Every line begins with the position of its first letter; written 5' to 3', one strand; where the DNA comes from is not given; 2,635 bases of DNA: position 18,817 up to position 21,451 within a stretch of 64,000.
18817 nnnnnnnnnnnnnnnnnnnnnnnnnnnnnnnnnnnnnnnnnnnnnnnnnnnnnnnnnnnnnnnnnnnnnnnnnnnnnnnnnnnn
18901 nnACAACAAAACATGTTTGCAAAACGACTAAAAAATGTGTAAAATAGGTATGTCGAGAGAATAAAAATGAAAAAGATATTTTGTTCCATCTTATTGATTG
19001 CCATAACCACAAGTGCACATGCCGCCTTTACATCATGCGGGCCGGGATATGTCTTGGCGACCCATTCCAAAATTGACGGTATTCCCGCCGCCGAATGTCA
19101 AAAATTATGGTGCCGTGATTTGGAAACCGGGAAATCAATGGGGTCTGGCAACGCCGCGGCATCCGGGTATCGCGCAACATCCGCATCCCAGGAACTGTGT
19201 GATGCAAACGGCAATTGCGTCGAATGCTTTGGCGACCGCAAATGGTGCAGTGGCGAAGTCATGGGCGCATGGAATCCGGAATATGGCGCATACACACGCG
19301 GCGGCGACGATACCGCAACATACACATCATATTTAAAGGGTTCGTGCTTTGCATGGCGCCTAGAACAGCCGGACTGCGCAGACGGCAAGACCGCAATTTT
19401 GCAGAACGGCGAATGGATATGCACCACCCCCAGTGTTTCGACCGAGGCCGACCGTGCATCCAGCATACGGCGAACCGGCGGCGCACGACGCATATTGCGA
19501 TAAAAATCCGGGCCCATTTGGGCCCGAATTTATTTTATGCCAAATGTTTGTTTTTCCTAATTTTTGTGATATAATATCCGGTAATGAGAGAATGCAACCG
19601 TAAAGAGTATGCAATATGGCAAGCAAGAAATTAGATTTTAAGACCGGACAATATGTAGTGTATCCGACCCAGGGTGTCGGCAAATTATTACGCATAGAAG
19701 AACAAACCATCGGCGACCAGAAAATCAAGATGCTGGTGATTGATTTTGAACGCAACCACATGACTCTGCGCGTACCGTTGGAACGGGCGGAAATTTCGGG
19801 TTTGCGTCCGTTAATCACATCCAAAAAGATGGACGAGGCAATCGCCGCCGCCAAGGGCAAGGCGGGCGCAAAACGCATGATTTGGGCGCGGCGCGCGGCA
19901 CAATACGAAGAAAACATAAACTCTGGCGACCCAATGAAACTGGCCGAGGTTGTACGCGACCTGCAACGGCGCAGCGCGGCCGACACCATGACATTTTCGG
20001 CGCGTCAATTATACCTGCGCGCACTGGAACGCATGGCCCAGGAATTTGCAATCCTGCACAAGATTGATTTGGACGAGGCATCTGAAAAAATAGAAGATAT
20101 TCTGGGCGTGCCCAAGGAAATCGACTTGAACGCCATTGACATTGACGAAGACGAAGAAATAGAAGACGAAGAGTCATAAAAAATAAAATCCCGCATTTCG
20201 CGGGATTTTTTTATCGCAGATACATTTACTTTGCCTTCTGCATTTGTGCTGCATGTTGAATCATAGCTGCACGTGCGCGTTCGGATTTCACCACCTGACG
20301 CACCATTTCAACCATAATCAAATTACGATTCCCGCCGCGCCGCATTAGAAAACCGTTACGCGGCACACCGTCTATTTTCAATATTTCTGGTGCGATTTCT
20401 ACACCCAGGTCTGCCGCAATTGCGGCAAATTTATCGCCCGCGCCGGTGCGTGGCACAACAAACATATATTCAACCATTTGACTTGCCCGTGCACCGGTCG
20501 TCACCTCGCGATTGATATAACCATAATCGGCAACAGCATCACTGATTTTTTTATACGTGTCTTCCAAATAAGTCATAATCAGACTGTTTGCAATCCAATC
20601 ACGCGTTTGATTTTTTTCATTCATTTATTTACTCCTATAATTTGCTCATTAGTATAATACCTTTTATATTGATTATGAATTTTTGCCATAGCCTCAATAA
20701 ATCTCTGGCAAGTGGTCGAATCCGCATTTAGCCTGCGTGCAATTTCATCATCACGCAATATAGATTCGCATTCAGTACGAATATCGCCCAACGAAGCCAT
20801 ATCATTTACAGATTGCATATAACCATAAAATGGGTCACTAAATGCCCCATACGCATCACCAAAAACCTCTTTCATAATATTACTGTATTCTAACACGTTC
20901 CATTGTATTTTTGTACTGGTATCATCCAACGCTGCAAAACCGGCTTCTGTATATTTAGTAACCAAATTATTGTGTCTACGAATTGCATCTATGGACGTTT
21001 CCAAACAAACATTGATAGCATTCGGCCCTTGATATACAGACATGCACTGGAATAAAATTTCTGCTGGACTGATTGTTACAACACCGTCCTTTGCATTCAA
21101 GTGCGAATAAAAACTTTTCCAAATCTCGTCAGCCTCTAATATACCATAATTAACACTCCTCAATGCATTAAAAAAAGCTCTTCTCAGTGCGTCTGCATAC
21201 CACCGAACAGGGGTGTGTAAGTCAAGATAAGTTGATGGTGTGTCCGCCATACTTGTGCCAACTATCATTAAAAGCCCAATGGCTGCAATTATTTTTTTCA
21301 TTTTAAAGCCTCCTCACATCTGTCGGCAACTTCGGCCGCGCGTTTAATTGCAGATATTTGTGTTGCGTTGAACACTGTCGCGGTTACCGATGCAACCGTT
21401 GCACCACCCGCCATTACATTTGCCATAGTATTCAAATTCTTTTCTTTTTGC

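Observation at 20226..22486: Three-gene translationally coupled operon of two secreted proteins plus a small cytoplasmic protein behind a 250 nt structured leader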

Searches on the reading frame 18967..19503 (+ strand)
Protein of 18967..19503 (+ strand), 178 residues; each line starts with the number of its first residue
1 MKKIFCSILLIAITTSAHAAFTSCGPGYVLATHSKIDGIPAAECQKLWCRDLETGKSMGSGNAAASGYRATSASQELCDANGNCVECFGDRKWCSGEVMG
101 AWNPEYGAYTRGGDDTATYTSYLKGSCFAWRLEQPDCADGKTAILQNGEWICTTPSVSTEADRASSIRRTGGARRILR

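Call 7: search_protein_families(library=pfam, proteins=[window:18967-19503:+], max_evalue=1)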
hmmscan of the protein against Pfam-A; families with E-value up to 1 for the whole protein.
window:18967-19503:+ (178 aa): 0 families

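Call 8: search_protein_families(library=ncbifam, proteins=[window:18967-19503:+], max_evalue=1)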
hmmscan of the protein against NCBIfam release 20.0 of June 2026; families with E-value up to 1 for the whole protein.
window:18967-19503:+ (178 aa): 1 family
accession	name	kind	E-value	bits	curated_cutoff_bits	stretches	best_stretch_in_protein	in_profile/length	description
NF009465.0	PRK12826.1-1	equivalog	0.068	12.5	526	0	52-97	26-71/277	SDR family oxidoreductase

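Call 83: search_protein_families(library=pfam, proteins=[window:18967-19503:+], max_evalue=0.01)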
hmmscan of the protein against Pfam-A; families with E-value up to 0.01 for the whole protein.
window:18967-19503:+ (178 aa): 0 families

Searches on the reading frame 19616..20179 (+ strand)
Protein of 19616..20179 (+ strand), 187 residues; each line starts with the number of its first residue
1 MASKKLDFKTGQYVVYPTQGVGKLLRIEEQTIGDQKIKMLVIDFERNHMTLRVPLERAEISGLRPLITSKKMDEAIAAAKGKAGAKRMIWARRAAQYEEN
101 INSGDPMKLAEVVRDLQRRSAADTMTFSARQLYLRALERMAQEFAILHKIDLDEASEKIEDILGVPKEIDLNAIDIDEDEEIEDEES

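Call 7: search_protein_families(library=pfam, proteins=[window:19616-20179:+], max_evalue=1)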
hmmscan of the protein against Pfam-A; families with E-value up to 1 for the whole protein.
window:19616-20179:+ (187 aa): 2 families
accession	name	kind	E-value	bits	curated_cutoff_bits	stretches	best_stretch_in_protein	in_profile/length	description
PF21095.3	CarD_C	-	2.9e-16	59.7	23.1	1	81-160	8-87/87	CarD, C-terminal domain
PF02559.22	CarD_TRCF_RID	-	3.2e-12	46.8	23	1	8-66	1-56/57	CarD-like/TRCF RID domain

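Call 8: search_protein_families(library=ncbifam, proteins=[window:19616-20179:+], max_evalue=1)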
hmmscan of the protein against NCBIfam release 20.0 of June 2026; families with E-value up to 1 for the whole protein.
window:19616-20179:+ (187 aa): 1 family
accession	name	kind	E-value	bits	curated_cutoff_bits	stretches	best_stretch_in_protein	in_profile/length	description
TIGR00580.2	mfd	equivalog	0.0059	15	800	1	6-59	308-360/907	transcription-repair coupling factor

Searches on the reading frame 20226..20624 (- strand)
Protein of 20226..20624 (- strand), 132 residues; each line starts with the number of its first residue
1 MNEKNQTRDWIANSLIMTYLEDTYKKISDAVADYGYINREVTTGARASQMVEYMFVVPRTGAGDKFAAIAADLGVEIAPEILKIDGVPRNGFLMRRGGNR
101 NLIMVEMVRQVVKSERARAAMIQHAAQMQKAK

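Call 7: search_protein_families(library=pfam, proteins=[window:20226-20624:-], max_evalue=1)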
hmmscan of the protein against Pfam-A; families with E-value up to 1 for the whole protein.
window:20226-20624:- (132 aa): 1 family
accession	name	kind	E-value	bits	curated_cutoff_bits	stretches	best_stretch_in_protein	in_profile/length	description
PF09751.14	Es2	-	0.18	12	27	1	41-125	302-387/416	Nuclear protein Es2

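Call 8: search_protein_families(library=ncbifam, proteins=[window:20226-20624:-], max_evalue=1)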
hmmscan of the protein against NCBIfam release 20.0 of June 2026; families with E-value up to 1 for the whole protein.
window:20226-20624:- (132 aa): 0 families

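Call 79: find_homologous_proteins(query=window:20226-20624:-, max_evalue=0.001)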
Query window:20226-20624:- (132 aa): 2 proteins with E <= 0.001 among 21 candidates.
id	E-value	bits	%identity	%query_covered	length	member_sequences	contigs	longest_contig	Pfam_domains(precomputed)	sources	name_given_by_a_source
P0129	4.1e-79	280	100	100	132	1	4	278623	-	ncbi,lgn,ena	-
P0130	1.9e-21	94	47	92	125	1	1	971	-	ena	-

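Call 98: search_protein_families(library=phrogs, proteins=[window:20226-20624:-], max_evalue=0.01)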
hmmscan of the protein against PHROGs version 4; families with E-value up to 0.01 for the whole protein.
window:20226-20624:- (132 aa): 0 families

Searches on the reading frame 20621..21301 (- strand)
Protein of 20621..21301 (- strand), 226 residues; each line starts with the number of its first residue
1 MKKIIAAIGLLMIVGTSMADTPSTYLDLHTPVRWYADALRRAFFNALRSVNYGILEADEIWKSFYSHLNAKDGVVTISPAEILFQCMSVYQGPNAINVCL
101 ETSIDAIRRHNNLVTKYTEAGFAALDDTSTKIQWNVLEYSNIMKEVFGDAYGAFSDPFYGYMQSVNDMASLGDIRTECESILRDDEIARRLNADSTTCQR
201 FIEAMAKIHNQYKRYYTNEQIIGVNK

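Call 7: search_protein_families(library=pfam, proteins=[window:20621-21301:-], max_evalue=1)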
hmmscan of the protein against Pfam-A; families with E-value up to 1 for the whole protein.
window:20621-21301:- (226 aa): 0 families

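Call 8: search_protein_families(library=ncbifam, proteins=[window:20621-21301:-], max_evalue=1)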
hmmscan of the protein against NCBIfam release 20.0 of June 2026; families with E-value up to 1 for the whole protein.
window:20621-21301:- (226 aa): 0 families

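Call 52: find_homologous_proteins(query=window:20621-21301:-, max_evalue=0.001)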
Query window:20621-21301:- (226 aa): 8 proteins with E <= 0.001 among 1107 candidates.
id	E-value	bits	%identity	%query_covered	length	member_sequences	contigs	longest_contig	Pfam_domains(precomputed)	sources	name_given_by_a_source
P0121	2.5e-148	509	100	100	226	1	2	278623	-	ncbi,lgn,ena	-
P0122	1.8e-31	127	36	99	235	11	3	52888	-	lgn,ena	-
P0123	2.1e-31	127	37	99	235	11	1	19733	-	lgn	-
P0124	1.5e-30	124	37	99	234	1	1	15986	-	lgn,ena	-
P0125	6.4e-29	119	36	99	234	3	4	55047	-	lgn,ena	-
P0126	7.7e-29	119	35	99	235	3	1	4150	-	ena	-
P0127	8.2e-29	119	33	99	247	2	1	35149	-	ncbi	-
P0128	8.8e-27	112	33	99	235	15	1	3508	-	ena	-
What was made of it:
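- Tried and rejected: Word-indexed homolog searches for B and C returned only 8 and 2 proteins (calls 52, 79).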

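Call 88: predict_structure(alignment_id=A12)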
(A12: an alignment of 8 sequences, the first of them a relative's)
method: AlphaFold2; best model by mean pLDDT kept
length: 226 residues; sequences in the alignment: 8
mean_pLDDT: 78.4   pTM: 0.66
mean pLDDT of the five models: 78.4, 72.7, 69.7, 68.6, 66.6
residues with pLDDT >= 90: 33; 70-90: 157; 50-70: 10; < 50: 26
segments of 3 or more residues with pLDDT < 50: 1-24
pLDDT, mean of each block of 10 residues (from residue 1): 35 37 56 84 83 81 86 85 89 86 87 77 73 82 82 88 94 94 83 85 89 80 64
secondary structure, 60 per line:
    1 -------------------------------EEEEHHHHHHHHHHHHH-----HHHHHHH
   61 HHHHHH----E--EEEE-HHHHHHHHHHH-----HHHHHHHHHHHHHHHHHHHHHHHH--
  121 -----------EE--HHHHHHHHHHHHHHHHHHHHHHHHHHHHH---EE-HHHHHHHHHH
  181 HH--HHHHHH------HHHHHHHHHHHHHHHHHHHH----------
elements in order: E32-35 H36-48 H54-66 E74-77 H79-89 H95-118 H136-164 H171-182 H185-190 H197-216

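Call 90: fold_search(model_id=the predicted structure, library=pdb)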
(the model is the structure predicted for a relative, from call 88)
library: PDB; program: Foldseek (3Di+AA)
matches with E <= 10: 193; with E <= 0.001: 0
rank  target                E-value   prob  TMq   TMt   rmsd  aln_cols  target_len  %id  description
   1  6j8v_D                7.9e-01  0.11  0.20  0.16  18.2       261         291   12  Structure of MOEN5-SSO7D fusion protein in complex with ligand 2 (released 2019-04-17)
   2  5b0l_E                8.8e-01  0.11  0.20  0.17  18.1       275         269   11  Structure of MoeN5-Sso7d fusion protein in complex with beta-nonyl glucoside (released 2016-03-23)
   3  5b0j_C                1.1e+00  0.10  0.20  0.17  18.8       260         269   10  Structure of MoeN5-Sso7d fusion protein in complex with beta-undecyl maltoside (released 2016-03-23)
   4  6w26_I                1.1e+00  0.05  0.14  0.11  18.9       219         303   11  Terpenoid Cyclase FgGS in Complex with Mg, Inorganic Pyrophosphate, and Imidazole (released 2020-07-08)
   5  8xyc_A                1.3e+00  0.10  0.21  0.08  17.2       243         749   11  Ternary structure of dVemCas12e-sgRNA-dsDNA (released 2024-10-23)
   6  5b0l_G                1.3e+00  0.09  0.21  0.18  18.2       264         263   11  Structure of MoeN5-Sso7d fusion protein in complex with beta-nonyl glucoside (released 2016-03-23)
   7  2vk9                  1.5e+00  0.05  0.15  0.07  23.5       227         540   11  CRYSTAL STRUCTURE OF THE CATALYTIC DOMAIN OF ALPHA-TOXIN FROM CLOSTRIDIUM NOVYI (released 2008-03-18)
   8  6ggi_A                1.7e+00  0.02  0.13  0.11  18.9       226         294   14  Crystal structure of CotB2 in complex with 2-fluoro-3,7,18-dolabellatriene (released 2018-10-10)
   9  5wh1_A                1.8e+00  0.08  0.17  0.18  15.0       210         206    9  Apo form of the C-terminal region of human Transcription Factor IIB (released 2017-11-29)
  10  7amv_I                1.8e+00  0.05  0.16  0.07  26.6       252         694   10  Atomic structure of the poxvirus transcription pre-initiation complex in the initially melted state (released 2021-10-06)
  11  6d8z_C                1.8e+00  0.03  0.14  0.11  20.8       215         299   10  Crystal Structure of the C-terminal Guanine Nucleotide Exchange Factor Module of Human Trio (released 2019-02-20)
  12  4p9f_A                1.8e+00  0.03  0.11  0.12  18.3       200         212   12  E. coli McbR/YncC (released 2015-01-14)
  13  4xtk_A                1.9e+00  0.04  0.15  0.12  18.4       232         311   11  Structure of TM1797, a CAS1 protein from Thermotoga maritima (released 2015-02-11)
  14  5b0l_F                2.0e+00  0.07  0.20  0.15  19.4       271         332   11  Structure of MoeN5-Sso7d fusion protein in complex with beta-nonyl glucoside (released 2016-03-23)
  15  3wo7_A                2.0e+00  0.03  0.13  0.13  18.2       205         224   13  Crystal structure of YidC from Bacillus halodurans (form II) (released 2014-04-23)
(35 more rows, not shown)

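Call 98: search_protein_families(library=phrogs, proteins=[window:20621-21301:-], max_evalue=0.01)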
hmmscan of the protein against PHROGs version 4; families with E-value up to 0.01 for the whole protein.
window:20621-21301:- (226 aa): 1 family
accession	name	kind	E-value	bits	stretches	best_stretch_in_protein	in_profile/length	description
phrog_33918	-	unknown function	0.0013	19.9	0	22-98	32-107/140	-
